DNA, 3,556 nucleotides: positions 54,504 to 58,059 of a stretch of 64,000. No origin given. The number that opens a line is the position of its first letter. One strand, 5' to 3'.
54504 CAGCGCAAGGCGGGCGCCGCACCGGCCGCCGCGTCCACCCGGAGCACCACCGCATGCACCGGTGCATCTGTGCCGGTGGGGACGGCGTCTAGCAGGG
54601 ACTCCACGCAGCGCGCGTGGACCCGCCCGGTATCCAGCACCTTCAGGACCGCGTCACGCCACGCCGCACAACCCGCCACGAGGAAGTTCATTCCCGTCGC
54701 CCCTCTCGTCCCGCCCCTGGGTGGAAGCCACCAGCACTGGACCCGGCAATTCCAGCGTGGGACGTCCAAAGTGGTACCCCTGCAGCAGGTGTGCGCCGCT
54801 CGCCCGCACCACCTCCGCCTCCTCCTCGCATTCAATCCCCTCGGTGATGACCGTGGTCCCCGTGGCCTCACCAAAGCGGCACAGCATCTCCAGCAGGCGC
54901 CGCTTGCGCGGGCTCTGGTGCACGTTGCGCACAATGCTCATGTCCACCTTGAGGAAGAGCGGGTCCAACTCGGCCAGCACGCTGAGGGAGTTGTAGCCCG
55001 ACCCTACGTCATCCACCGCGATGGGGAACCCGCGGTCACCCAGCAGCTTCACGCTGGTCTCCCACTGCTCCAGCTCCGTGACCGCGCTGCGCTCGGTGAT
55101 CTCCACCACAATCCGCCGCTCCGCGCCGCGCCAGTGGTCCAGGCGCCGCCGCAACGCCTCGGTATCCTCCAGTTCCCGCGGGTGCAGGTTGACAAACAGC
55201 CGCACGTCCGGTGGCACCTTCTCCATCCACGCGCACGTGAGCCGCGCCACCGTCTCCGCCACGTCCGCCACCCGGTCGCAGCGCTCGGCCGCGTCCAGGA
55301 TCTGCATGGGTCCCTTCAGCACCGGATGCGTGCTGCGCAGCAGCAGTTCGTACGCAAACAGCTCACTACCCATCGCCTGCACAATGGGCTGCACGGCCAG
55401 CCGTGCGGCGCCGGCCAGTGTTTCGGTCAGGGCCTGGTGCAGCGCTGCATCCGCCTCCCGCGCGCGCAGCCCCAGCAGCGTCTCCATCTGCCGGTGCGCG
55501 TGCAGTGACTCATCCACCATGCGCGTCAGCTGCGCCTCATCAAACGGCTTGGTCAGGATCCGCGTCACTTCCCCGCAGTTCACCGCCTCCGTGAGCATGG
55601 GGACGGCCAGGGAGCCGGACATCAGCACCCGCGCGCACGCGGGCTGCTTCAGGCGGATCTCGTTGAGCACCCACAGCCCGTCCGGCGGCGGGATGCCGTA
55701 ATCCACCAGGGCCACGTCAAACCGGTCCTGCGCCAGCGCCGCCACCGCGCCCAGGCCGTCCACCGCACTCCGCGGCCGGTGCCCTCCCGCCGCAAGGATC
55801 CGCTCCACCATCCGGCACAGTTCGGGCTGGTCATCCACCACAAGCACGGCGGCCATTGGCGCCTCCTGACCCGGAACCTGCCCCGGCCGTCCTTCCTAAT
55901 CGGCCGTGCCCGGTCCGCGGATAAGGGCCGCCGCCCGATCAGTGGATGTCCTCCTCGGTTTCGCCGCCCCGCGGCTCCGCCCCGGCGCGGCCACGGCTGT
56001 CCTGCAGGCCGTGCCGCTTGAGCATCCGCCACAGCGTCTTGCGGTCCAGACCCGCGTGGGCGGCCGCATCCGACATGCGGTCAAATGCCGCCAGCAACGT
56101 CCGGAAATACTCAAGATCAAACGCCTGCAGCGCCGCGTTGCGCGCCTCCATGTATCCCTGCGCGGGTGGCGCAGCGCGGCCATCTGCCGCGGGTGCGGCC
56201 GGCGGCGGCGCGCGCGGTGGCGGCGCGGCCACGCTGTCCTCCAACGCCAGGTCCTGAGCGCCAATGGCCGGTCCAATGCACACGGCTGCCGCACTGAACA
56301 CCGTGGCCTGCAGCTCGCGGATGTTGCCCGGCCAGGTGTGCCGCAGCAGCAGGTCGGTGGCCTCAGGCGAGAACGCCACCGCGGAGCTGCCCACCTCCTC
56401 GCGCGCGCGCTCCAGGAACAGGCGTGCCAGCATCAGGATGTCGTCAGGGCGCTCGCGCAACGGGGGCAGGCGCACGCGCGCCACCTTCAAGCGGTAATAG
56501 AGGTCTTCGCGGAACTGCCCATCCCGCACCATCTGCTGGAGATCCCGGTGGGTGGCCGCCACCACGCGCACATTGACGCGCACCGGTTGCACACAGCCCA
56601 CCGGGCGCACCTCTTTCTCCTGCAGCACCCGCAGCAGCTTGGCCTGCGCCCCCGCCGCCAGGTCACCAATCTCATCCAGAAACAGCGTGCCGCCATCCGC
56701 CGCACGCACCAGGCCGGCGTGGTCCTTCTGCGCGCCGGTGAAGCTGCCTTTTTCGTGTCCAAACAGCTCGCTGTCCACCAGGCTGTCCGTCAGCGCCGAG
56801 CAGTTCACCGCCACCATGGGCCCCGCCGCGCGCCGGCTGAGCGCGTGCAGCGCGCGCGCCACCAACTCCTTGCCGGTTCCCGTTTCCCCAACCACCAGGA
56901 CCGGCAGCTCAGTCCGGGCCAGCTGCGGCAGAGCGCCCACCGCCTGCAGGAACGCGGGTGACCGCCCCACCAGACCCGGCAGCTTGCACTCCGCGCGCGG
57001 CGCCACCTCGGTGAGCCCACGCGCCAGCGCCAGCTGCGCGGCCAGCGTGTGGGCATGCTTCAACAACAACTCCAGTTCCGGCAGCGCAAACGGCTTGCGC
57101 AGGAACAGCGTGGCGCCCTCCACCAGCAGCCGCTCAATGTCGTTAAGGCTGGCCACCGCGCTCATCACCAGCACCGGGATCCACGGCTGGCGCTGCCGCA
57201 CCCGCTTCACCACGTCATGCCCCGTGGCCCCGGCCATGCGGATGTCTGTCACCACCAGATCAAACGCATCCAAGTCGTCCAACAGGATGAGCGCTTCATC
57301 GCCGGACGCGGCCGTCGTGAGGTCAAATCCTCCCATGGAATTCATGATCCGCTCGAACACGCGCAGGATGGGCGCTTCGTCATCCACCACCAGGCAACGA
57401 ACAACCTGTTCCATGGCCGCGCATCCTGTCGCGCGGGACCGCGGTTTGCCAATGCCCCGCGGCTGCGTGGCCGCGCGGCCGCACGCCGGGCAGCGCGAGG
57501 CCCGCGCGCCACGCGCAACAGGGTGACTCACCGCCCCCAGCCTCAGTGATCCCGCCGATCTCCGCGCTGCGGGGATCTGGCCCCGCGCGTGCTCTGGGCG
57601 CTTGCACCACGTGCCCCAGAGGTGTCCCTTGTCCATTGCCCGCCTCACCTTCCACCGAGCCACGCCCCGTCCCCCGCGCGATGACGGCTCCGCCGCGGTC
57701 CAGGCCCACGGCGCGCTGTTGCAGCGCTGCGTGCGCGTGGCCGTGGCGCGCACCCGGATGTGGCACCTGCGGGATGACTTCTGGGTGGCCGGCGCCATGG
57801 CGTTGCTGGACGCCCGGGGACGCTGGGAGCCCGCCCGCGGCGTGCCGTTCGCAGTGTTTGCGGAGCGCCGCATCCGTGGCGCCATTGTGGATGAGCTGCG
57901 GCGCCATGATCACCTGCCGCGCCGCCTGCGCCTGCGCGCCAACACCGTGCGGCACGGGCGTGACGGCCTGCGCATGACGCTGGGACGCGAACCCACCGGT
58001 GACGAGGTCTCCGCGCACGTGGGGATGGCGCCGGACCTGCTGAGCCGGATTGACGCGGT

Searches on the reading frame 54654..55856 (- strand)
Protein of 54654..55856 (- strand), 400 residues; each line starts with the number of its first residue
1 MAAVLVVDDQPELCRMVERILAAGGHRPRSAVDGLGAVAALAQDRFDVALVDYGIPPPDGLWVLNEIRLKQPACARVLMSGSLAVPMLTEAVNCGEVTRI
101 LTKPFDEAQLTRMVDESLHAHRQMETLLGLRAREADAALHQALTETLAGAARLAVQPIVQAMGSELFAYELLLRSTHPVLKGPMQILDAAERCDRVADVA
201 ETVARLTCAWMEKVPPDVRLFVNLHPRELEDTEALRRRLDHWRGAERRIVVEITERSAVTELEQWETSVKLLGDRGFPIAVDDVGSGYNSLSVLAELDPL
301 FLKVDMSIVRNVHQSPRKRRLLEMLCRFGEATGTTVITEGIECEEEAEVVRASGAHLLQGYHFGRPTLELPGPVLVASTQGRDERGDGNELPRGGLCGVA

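Call 5: search_protein_families(library=pfam, proteins=[window:54654-55856:-])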
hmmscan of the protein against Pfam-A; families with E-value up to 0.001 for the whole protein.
window:54654-55856:- (400 aa): 2 families
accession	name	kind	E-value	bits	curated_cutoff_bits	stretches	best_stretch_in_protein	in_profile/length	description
PF00563.25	EAL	-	3.4e-44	151.4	31.3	1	146-366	7-236/236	EAL domain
PF00072.30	Response_reg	-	4.3e-16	59.5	30.2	1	4-114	1-110/111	Response regulator receiver domain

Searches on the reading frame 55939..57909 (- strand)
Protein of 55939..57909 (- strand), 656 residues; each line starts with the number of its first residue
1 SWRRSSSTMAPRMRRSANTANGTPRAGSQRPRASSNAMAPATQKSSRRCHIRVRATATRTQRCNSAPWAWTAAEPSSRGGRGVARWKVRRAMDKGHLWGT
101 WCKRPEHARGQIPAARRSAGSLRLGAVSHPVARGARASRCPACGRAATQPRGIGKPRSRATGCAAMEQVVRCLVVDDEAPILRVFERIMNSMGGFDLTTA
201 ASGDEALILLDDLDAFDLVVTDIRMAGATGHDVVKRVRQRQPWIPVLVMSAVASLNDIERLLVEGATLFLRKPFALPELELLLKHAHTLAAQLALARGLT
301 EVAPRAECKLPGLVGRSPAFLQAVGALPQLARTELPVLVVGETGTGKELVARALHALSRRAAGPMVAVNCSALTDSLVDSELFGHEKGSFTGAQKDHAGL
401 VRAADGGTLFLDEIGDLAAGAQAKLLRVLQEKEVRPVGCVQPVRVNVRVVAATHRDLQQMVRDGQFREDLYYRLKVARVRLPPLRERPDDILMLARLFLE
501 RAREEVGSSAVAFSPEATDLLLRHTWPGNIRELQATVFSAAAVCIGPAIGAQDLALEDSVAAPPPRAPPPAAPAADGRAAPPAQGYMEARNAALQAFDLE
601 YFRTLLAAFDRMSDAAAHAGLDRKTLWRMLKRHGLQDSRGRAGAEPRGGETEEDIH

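Call 28: search_protein_families(library=pfam, proteins=[window:55939-57909:-], max_evalue=0.0001)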
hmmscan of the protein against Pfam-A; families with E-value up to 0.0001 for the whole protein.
window:55939-57909:- (656 aa): 7 families
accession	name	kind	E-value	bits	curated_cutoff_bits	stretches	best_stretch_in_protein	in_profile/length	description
PF00158.32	Sigma54_activat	-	1.2e-67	227.3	20.2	1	313-479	1-167/168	Sigma-54 interaction domain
PF14532.12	Sigma54_activ_2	-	1.2e-22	81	25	1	314-484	1-138/138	Sigma-54 interaction domain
PF00072.30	Response_reg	-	5.4e-21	75.3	30.2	1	173-280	2-107/111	Response regulator receiver domain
PF25601.1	AAA_lid_14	-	1.9e-18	66.5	27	1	485-557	1-73/87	AAA+ ATPase lid domain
PF07728.20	AAA_5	-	2.8e-07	31.1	22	1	336-455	1-123/139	AAA domain (dynein-related subfamily)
PF00004.35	AAA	-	6.9e-06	27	21.2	1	337-455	1-110/131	ATPase family associated with various cellular activities (AAA)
PF07724.20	AAA_2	-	1.9e-05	25.2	27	1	336-435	5-105/166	AAA domain (Cdc48 subfamily)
